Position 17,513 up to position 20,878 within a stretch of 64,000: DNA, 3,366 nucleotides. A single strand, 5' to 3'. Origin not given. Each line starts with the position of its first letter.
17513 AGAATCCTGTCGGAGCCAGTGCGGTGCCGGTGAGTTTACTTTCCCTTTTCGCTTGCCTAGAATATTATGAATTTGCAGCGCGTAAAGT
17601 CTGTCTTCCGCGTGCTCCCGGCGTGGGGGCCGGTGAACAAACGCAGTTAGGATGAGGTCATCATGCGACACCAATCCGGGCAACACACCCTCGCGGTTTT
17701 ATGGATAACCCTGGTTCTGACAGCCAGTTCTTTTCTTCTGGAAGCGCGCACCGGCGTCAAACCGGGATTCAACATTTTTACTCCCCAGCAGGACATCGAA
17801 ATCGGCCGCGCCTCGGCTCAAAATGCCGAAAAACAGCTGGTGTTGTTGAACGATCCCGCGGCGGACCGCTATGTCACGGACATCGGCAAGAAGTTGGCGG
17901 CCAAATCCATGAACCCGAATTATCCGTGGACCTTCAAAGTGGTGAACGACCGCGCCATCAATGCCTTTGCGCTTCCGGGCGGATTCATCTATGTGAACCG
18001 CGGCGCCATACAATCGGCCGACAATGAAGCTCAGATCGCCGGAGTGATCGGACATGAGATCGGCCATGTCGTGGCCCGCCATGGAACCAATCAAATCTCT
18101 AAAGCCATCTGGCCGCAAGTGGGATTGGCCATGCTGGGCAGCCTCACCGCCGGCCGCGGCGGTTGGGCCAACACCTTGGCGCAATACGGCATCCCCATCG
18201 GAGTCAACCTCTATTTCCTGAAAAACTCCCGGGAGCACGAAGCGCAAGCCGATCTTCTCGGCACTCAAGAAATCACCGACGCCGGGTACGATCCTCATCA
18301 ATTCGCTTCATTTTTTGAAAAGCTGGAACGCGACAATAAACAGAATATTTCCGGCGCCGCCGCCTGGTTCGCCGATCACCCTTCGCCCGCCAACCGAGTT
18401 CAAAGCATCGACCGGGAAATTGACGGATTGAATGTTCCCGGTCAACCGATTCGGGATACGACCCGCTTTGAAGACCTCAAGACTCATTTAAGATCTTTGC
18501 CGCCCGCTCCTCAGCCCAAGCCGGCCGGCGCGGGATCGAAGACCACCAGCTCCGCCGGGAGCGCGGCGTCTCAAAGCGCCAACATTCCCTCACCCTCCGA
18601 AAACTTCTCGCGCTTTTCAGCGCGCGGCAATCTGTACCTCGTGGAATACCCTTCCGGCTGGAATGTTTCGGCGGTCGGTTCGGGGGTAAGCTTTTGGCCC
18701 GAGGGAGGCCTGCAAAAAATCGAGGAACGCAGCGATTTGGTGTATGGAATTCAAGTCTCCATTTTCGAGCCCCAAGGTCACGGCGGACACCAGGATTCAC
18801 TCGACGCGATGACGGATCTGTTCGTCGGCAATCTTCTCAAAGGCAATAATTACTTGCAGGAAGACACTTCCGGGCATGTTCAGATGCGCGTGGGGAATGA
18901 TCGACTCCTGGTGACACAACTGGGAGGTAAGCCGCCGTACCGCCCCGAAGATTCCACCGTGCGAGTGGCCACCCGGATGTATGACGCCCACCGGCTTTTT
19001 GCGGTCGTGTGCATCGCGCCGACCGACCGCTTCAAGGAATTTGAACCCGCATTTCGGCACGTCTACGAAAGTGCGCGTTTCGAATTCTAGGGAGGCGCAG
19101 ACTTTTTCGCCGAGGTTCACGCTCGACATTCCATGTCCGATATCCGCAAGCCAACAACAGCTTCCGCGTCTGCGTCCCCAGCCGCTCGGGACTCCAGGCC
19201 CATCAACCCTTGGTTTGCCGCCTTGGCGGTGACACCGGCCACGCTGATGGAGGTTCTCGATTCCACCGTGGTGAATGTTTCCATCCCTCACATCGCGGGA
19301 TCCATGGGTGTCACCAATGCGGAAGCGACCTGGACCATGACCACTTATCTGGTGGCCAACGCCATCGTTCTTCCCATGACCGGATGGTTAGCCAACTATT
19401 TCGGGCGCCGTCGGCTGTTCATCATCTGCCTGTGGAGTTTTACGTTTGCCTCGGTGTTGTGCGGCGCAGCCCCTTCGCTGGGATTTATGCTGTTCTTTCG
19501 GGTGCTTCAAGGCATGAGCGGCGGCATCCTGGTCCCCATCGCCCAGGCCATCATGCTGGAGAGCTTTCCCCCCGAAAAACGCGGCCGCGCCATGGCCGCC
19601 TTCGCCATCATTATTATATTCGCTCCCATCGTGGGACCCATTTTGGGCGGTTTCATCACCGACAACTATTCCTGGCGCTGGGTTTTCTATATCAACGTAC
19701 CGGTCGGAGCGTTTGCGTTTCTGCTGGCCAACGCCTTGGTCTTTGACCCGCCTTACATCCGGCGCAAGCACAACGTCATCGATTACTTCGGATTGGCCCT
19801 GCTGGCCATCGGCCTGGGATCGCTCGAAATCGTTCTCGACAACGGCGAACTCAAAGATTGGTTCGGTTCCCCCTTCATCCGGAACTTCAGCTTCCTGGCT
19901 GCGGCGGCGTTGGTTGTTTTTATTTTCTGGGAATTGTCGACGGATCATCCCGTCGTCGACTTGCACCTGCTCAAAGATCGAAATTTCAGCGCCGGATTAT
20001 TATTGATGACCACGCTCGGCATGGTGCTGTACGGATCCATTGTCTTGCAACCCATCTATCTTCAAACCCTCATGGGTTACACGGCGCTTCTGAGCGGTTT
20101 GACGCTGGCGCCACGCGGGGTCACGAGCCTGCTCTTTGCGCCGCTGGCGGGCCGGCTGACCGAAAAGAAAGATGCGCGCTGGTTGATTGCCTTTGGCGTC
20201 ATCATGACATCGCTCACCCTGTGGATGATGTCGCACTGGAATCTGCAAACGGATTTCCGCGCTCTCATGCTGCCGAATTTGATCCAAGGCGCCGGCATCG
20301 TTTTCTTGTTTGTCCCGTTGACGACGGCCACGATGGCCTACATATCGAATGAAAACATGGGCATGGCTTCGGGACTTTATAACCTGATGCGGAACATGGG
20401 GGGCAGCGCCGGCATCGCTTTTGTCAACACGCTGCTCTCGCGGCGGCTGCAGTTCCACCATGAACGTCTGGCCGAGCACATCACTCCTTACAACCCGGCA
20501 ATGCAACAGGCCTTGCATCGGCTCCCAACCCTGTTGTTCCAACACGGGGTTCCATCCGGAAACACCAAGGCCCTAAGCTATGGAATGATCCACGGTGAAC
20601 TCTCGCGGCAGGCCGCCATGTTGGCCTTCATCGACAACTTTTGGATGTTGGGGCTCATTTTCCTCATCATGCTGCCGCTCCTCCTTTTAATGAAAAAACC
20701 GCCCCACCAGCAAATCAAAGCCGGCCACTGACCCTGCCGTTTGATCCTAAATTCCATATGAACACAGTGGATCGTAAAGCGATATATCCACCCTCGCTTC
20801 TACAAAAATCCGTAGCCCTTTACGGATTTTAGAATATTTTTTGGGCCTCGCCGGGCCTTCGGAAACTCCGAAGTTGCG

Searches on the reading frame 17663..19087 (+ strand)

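Call 17: search_protein_families(library=pfam, proteins=[window:17663-19087:+], max_evalue=0.001)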
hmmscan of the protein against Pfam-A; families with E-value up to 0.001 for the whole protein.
window:17663-19087:+ (475 aa): 1 family
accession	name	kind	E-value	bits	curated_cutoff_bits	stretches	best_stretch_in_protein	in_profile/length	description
PF01435.24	Peptidase_M48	-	2.1e-32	112.9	20.3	1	66-252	2-185/186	Peptidase family M48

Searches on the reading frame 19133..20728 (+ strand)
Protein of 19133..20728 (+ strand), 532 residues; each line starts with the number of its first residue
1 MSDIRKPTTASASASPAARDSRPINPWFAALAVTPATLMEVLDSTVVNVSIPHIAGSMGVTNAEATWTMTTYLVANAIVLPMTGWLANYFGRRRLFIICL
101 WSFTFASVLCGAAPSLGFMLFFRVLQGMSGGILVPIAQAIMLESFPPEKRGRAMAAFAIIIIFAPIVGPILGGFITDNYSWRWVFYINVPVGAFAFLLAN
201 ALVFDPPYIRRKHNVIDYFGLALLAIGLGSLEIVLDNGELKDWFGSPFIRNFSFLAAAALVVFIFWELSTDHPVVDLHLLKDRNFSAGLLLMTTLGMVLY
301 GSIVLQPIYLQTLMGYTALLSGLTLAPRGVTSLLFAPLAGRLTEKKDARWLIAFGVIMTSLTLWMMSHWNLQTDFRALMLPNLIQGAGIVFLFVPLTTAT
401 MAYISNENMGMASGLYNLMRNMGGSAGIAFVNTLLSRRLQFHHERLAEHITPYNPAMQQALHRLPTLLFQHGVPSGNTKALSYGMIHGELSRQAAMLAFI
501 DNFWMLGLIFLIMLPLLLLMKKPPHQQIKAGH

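Call 17: search_protein_families(library=pfam, proteins=[window:19133-20728:+], max_evalue=0.001)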
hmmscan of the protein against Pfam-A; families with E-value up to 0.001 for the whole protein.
window:19133-20728:+ (532 aa): 3 families
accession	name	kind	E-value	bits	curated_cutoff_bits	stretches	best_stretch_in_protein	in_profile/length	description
PF07690.21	MFS_1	-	2.8e-56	191.4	33.4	1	36-427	4-346/347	Major Facilitator Superfamily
PF00083.30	Sugar_tr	-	2e-12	47.2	22.3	1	61-198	44-187/452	Sugar (and other) transporter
PF06609.19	TRI12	-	3.2e-05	23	23.2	1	27-436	45-466/599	Fungal trichothecene efflux pump (TRI12)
